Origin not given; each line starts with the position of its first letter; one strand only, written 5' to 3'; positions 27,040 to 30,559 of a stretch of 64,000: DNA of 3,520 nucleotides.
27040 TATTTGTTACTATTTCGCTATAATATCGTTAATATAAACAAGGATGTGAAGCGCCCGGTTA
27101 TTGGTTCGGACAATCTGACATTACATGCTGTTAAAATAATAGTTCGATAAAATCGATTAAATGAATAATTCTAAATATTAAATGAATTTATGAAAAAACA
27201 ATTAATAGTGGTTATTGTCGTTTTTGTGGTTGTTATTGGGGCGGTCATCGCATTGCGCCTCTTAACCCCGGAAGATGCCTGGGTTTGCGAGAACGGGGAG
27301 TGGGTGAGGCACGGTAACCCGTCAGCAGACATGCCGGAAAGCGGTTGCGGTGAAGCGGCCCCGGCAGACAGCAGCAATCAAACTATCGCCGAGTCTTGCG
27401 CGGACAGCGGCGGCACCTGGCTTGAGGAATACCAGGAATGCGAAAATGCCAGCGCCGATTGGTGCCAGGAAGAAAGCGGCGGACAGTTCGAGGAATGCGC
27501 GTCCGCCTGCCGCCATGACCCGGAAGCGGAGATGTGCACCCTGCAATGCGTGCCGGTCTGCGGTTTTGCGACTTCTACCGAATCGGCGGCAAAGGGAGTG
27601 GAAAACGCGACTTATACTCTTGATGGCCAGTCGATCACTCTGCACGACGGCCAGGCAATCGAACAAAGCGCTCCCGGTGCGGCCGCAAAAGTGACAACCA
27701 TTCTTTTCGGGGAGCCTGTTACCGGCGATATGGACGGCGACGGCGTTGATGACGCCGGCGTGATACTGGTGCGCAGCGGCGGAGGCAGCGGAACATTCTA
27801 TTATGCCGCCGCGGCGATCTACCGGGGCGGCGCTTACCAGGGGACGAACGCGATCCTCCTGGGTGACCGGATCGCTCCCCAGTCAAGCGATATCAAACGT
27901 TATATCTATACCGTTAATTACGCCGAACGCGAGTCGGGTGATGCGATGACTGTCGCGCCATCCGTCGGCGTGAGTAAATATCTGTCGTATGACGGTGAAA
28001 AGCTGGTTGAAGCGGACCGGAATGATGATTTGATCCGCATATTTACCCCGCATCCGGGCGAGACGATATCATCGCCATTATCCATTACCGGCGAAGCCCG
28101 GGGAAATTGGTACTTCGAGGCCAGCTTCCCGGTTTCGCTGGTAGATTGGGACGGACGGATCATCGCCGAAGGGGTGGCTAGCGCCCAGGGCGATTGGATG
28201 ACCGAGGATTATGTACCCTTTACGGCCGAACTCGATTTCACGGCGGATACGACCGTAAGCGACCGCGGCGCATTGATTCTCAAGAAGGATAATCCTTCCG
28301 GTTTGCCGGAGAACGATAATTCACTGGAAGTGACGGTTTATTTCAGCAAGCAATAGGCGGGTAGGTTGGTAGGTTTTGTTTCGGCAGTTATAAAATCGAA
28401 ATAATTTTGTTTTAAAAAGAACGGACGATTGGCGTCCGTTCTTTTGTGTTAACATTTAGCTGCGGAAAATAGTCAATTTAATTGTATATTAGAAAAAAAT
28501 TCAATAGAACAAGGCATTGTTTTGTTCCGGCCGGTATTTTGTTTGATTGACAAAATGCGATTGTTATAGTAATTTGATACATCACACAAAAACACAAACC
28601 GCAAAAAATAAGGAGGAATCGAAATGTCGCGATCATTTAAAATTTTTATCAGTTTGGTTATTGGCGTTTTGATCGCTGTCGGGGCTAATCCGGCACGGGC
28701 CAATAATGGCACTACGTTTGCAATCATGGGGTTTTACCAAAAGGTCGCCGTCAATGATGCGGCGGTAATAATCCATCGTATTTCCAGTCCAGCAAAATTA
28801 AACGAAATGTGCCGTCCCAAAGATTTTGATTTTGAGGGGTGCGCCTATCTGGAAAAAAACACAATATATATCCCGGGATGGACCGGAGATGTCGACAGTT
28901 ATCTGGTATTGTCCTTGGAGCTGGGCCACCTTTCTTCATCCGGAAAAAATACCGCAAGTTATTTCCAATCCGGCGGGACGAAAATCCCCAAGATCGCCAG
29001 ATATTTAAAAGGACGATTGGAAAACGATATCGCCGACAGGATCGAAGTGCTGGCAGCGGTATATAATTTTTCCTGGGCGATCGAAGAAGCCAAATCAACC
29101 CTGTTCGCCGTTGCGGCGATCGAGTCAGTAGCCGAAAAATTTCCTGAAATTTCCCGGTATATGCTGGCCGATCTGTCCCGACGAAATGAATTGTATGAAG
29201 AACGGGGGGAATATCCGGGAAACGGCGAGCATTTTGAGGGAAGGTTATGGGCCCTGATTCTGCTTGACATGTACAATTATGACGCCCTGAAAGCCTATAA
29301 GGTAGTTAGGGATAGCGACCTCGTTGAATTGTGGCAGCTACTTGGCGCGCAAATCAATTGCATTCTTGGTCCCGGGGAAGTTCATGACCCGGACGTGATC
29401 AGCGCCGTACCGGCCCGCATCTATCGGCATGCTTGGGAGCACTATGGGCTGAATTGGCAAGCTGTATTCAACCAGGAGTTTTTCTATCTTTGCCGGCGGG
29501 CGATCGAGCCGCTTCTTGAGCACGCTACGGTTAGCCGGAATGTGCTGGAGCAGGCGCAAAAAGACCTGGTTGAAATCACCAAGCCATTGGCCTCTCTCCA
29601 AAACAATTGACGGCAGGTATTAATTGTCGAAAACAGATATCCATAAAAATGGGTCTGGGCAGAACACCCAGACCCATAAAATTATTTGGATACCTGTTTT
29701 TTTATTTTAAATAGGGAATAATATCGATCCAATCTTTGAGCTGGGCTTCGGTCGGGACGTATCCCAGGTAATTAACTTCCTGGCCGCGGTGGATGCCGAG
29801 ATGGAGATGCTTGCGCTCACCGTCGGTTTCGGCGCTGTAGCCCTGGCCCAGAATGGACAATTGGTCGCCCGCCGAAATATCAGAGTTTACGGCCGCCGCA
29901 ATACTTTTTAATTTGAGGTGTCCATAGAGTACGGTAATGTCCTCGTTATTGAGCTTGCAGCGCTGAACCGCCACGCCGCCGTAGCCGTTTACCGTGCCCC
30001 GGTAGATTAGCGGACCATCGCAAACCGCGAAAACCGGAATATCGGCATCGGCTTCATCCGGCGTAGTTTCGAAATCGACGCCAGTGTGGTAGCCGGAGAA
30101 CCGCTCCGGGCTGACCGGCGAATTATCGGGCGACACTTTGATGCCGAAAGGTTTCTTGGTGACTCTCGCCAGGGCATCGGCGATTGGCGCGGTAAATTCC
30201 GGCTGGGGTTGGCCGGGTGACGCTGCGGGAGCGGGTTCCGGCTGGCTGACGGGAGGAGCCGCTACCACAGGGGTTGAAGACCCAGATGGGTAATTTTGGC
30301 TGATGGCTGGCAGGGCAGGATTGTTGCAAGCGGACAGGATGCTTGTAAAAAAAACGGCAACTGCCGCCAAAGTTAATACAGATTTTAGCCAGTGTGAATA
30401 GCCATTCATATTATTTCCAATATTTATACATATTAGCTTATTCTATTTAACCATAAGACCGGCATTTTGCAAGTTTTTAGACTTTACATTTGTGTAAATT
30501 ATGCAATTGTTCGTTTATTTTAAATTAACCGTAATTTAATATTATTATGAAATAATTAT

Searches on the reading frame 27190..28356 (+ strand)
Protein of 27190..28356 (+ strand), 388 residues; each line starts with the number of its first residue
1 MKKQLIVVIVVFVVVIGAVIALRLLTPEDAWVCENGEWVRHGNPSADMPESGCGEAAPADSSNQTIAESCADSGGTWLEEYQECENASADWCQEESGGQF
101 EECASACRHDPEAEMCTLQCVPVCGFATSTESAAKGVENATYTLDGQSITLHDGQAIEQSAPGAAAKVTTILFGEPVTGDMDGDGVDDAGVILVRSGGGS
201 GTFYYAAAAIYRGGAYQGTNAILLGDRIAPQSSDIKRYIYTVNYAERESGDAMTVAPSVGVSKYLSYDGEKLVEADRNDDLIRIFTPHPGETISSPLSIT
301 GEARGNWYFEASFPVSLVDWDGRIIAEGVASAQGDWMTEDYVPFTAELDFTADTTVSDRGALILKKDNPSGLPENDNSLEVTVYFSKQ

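Call 69: search_protein_families(library=pfam, proteins=[window:27190-28356:+], max_evalue=0.001)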
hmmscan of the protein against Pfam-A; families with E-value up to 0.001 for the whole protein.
window:27190-28356:+ (388 aa): 1 family
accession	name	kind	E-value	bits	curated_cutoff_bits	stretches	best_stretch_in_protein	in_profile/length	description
PF10648.15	Gmad2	-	7e-13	49.1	25.7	1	282-362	2-75/86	Immunoglobulin-like domain of bacterial spore germination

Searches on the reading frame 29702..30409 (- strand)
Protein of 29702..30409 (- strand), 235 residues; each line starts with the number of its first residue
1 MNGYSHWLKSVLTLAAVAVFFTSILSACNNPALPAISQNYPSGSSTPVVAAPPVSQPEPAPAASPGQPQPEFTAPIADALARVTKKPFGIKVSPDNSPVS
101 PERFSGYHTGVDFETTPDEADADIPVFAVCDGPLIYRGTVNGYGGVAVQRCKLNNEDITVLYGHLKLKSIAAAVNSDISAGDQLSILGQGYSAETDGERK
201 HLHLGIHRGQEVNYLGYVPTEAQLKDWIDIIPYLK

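Call 69: search_protein_families(library=pfam, proteins=[window:29702-30409:-], max_evalue=0.001)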
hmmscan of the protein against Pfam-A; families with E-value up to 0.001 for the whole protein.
window:29702-30409:- (235 aa): 1 family
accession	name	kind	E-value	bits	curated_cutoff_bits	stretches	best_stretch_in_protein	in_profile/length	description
PF01551.29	Peptidase_M23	-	8.2e-09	36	28.7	1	107-212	2-94/96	Peptidase family M23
